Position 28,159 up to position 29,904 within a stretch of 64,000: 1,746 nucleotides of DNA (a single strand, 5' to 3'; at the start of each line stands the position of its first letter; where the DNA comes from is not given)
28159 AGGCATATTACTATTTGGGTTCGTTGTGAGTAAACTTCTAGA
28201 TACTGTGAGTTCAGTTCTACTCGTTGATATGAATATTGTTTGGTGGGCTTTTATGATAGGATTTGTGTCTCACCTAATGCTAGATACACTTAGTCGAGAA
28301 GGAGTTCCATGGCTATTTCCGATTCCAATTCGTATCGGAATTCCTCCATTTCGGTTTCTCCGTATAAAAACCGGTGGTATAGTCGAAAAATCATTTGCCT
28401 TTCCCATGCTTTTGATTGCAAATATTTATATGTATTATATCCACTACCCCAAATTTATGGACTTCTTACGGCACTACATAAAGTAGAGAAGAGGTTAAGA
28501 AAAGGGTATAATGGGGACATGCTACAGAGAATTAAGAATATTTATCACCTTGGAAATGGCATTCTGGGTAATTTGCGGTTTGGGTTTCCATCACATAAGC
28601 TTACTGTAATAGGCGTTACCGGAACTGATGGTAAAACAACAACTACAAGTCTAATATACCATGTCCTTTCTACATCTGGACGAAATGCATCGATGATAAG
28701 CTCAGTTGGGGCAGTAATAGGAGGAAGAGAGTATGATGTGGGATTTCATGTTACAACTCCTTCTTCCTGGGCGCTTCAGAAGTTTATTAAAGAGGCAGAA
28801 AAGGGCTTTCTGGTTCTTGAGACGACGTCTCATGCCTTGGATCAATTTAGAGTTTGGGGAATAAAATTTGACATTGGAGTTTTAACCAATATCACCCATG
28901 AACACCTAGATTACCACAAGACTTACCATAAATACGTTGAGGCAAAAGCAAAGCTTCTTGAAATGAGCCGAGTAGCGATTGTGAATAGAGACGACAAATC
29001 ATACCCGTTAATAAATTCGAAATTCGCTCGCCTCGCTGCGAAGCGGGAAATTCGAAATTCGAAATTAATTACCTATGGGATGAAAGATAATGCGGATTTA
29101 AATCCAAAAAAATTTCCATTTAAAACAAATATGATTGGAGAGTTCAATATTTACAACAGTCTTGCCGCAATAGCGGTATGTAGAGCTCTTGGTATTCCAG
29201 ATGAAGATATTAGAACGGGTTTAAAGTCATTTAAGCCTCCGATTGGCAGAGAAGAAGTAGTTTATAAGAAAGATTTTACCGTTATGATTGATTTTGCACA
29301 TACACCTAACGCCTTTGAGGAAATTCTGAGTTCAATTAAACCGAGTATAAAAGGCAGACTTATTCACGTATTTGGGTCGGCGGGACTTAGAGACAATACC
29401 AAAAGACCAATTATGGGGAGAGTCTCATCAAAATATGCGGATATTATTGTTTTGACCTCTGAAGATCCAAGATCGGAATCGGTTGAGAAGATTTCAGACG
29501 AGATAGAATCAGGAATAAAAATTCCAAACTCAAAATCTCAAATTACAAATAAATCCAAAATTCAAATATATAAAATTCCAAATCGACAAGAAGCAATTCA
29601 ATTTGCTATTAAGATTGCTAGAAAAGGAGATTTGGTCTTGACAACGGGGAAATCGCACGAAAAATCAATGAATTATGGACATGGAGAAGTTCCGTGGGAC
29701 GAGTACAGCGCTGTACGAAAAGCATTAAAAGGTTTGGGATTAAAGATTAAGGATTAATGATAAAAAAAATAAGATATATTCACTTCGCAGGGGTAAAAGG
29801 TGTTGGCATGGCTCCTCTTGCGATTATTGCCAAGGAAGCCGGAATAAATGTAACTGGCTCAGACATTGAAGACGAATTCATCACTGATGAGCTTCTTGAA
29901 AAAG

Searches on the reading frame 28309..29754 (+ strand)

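Call 56: search_protein_families(library=pfam, proteins=[window:28309-29754:+], max_evalue=0.001)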
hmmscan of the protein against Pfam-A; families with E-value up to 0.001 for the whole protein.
window:28309-29754:+ (482 aa): 2 families
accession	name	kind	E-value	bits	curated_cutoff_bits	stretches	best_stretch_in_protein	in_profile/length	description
PF08245.18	Mur_ligase_M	-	7.4e-42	144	24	1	103-291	1-200/200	Mur ligase middle domain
PF02875.26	Mur_ligase_C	-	1.9e-26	93.8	28.4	1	313-448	1-126/127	Mur ligase, glutamate ligase domain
